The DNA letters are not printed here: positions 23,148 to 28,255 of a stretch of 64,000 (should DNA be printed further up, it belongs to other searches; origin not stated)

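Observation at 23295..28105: Type-B T9SS adhesin followed by a PorP/SprF protein fused to a SPOR-like peptidoglycan-binding domain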

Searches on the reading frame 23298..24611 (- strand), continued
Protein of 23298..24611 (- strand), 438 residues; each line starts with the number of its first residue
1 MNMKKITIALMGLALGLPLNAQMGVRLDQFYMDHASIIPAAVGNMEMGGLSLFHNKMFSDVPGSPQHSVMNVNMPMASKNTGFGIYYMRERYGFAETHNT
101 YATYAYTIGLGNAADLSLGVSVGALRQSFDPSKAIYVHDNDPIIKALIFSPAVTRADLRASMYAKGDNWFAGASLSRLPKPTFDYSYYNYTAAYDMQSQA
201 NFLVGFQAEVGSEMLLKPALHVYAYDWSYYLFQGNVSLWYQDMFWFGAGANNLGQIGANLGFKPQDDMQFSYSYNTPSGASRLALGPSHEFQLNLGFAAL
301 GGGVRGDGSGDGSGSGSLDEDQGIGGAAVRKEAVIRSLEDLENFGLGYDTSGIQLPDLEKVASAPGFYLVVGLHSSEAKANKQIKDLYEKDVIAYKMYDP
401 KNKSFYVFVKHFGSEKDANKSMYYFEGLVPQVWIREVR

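Call 57: fold_search(model_id=the predicted structure, library=pdb)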
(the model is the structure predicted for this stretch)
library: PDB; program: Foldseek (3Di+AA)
matches with E <= 10: 979; with E <= 0.001: 184
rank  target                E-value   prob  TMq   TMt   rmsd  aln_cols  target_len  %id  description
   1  2r8a_A                2.4e-07  1.00  0.34  0.40  10.2       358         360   12  Crystal structure of the long-chain fatty acid transporter FadL mutant delta N8 (released 2008-09-23)
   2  2f1c                  1.1e-06  1.00  0.34  0.53   6.5       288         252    9  Crystal structure of the monomeric porin OmpG (released 2006-06-27)
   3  6ehb_A                1.1e-06  1.00  0.28  0.35   9.8       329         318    9  OmpU, an outer membrane protein, of Vibrio cholerae (released 2018-04-25)
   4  6ehc_A                1.3e-06  1.00  0.27  0.36   9.8       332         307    8  OmpUdeltaN (N-terminus deletion mutant of OmpU), outer membrane protein of Vibrio cholerae (released 2018-04-25)
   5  9oqa                  1.5e-06  1.00  0.30  0.23  13.0       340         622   12  Cryo-EM structure of AaaA, a Pseudomonas Aeruginosa autotransporter (released 2025-08-13)
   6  3dwn_A                2.0e-06  1.00  0.37  0.39  10.5       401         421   12  Crystal structure of the long-chain fatty acid transporter FadL mutant A77E/S100R (released 2008-12-16)
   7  8gl6_F                2.5e-06  1.00  0.42  0.50   6.2       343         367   12  The Type 9 Secretion System in vitro assembled, RemA-CTD substrate bound complex (released 2024-01-31)
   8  3pgs_A                3.3e-06  1.00  0.38  0.38  11.3       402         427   11  Phe3Gly mutant of EcFadL (released 2011-05-25)
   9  2wvp                  3.4e-06  1.00  0.34  0.52   6.8       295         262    7  Synthetically modified OmpG (released 2010-07-14)
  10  6ehb_B                3.4e-06  1.00  0.27  0.34   9.6       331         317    8  OmpU, an outer membrane protein, of Vibrio cholerae (released 2018-04-25)
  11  6ehb_C                4.6e-06  1.00  0.27  0.34   9.7       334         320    9  OmpU, an outer membrane protein, of Vibrio cholerae (released 2018-04-25)
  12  3pgs_B                5.4e-06  1.00  0.35  0.36  10.6       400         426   11  Phe3Gly mutant of EcFadL (released 2011-05-25)
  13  2r4l_B                5.7e-06  1.00  0.34  0.35  10.6       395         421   10  Crystal structure of the long-chain fatty acid transporter FadL mutant P34A (released 2008-09-16)
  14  5onu_A                6.0e-06  1.00  0.26  0.33  11.3       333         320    9  Trimeric OmpU structure (released 2018-01-03)
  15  2wjq                  6.3e-06  1.00  0.31  0.56   8.2       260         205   11  NanC porin structure in hexagonal crystal form. (released 2009-10-13)
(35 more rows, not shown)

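Call 69: search_protein_families(library=pfam, proteins=[L016:2090-2725:+, L052:7408-7788:+, L017:7330-8742:-], max_evalue=0.01)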
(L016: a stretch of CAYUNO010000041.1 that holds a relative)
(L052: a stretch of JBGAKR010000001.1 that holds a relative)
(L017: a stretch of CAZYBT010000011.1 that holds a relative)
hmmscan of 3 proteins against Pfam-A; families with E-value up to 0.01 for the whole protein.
L016:2090-2725:+ (212 aa): 1 family
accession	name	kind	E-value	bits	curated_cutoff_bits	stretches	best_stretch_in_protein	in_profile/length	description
PF00691.25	OmpA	-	3.2e-11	43.9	27.2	1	117-189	7-76/98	OmpA family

L052:7408-7788:+ (127 aa): 1 family
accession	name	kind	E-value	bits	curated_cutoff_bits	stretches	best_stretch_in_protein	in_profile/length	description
PF11325.14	DUF3127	-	8.5e-36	122.5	27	1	3-84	2-84/85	Domain of unknown function (DUF3127)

L017:7330-8742:- (471 aa): 2 families
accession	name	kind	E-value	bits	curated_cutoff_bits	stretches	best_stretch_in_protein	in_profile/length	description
PF01256.23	Carb_kinase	-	2e-41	142.5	27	1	250-466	2-215/242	NAD(P)H-hydrate dehydratase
PF03853.21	YjeF_N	-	7.2e-30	104.6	24.9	1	31-189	3-166/169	YjeF-related protein N-terminus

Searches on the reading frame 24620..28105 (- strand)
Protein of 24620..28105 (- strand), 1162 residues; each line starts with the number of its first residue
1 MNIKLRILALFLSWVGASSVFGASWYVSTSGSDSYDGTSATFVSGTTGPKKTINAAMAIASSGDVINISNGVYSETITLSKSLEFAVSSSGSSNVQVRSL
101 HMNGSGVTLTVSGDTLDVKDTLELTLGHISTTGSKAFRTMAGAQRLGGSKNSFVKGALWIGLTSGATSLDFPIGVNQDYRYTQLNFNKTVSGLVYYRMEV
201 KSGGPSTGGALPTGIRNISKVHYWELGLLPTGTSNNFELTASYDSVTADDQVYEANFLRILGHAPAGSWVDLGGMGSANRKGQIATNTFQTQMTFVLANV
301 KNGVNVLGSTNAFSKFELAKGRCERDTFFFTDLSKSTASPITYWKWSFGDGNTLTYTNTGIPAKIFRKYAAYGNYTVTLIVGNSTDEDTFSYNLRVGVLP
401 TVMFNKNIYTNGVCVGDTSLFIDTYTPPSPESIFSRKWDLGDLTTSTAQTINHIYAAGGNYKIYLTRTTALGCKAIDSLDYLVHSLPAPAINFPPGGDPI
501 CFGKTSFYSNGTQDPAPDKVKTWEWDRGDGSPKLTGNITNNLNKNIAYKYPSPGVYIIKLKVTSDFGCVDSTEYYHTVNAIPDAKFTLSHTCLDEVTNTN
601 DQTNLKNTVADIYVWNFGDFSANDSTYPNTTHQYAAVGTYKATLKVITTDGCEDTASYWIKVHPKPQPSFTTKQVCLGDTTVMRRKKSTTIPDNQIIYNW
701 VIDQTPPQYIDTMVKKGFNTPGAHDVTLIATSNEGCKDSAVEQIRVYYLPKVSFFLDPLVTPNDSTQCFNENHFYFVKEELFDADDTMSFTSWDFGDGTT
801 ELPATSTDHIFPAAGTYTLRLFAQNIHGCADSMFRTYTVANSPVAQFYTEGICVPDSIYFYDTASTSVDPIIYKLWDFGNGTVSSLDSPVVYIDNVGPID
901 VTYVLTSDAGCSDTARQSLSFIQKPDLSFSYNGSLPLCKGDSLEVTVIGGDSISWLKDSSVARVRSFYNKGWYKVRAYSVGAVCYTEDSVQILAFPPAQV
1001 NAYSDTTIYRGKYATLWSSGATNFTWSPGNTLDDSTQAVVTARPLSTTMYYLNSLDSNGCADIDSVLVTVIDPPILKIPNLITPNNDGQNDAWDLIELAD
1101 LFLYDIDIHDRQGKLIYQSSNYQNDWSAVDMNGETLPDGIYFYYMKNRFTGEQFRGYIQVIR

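Call 3: search_protein_families(library=pfam, proteins=[window:24620-28105:-], max_evalue=1)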
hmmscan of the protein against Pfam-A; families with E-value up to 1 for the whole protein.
window:24620-28105:- (1162 aa): 8 families
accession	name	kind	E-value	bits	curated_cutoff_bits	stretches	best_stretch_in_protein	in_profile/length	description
PF18911.6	PKD_4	-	4.3e-56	187.4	27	7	324-389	16-76/85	PKD domain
PF00801.26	PKD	-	1e-30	106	23.5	5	783-831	25-73/80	PKD domain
PF13585.12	CHU_C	-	1.3e-19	70.5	27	1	1076-1160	1-86/86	CHU_C Type IX secretion signal domain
PF08329.16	ChitinaseA_N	-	3.5e-05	23.9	21.2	0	626-662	71-107/133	Chitinase A, N-terminal domain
PF18962.6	Por_Secre_tail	-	0.0033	18.1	27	1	1105-1147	23-64/75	Secretion system C-terminal sorting domain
PF21192.3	NMD3_OB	-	0.1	13.4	27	1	596-632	9-44/86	NMD3 OB-fold domain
PF22352.2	K319L-like_PKD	-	0.21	12.1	27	1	510-568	17-74/84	K319L-like, PKD domain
PF18981.6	InlK_D3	-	0.55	10.8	25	0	718-741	46-69/75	Internalin K domain (D3/D4)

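Call 4: search_protein_families(library=ncbifam, proteins=[window:24620-28105:-], max_evalue=1)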
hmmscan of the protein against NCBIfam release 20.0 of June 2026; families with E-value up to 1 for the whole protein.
window:24620-28105:- (1162 aa): 7 families
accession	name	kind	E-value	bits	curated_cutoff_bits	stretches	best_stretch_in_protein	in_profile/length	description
TIGR04131.1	Bac_Flav_CTERM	domain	4.5e-14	52.4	35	1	1077-1162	2-85/85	T9SS type B sorting domain-containing protein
TIGR00864.1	PCC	subfamily_domain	9.9e-09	32.1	1861.4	3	367-830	1023-1466/2700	polycystin cation channel protein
NF058578.1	CPR_pilus_PamR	equivalog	0.0028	16.6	300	1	525-568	185-228/297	pilus system RbmA-like protein PamR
TIGR04183.1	Por_Secre_tail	domain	0.018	15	23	1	1094-1146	11-59/72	T9SS type A sorting domain-containing protein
NF047854.1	LIC10774_subfam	equivalog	0.16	10.9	380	1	25-77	61-107/358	LIC10774/LIC10365 family surface protein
NF033708.1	T9SS_Cterm_ChiA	domain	0.34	10.8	40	0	537-564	17-45/55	T9SS sorting signal type C domain-containing protein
NF041940.1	choice_anch_X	domain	0.53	10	25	1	618-645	10-36/37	choice-of-anchor X domain-containing protein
